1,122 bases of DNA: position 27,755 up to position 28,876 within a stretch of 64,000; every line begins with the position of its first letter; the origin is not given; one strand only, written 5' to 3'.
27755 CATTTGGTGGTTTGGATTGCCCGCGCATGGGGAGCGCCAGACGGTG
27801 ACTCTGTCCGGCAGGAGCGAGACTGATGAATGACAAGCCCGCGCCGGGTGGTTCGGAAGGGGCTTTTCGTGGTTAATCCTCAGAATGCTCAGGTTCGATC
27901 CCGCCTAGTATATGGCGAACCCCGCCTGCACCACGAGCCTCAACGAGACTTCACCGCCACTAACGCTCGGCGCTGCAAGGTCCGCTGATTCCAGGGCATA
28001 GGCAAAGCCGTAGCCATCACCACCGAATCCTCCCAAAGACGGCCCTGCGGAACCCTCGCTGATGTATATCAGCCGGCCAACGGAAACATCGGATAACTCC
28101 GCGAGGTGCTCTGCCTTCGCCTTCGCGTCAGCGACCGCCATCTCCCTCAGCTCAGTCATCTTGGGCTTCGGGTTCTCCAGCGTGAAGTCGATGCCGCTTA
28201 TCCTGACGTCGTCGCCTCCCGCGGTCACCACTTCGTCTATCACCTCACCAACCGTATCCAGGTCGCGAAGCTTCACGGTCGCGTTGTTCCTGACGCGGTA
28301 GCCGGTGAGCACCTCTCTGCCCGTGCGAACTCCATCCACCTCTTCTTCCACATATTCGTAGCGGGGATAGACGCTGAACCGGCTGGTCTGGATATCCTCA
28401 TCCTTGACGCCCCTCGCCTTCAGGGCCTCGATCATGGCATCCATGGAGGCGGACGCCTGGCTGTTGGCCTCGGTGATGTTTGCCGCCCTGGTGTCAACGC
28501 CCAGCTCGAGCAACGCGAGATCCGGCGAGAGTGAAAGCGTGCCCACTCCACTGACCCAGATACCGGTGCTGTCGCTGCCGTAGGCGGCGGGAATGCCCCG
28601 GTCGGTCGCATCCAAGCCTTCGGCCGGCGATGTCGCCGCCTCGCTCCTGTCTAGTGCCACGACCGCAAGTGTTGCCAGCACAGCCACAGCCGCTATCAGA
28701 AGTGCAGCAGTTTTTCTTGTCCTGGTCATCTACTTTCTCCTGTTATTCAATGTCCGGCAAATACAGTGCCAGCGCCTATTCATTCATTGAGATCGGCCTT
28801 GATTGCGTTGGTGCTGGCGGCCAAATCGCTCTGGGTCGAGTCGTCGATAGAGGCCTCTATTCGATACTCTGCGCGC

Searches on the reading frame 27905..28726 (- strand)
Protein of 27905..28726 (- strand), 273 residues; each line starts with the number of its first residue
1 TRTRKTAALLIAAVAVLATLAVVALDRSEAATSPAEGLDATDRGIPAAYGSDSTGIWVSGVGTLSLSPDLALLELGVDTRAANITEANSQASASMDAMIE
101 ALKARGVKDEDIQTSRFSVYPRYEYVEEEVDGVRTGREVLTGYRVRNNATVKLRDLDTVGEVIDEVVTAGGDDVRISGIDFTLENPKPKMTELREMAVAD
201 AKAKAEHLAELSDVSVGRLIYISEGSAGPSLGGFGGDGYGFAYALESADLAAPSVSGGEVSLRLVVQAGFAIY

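Call 63: search_protein_families(library=pfam, max_evalue=0.001, proteins=[window:27905-28726:-])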
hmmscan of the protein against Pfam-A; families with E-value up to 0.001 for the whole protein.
window:27905-28726:- (273 aa): 1 family
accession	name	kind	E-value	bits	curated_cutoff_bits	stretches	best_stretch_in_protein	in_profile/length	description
PF04402.19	SIMPL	-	7.4e-50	170.5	25.2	1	58-270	3-205/205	Protein of unknown function (DUF541)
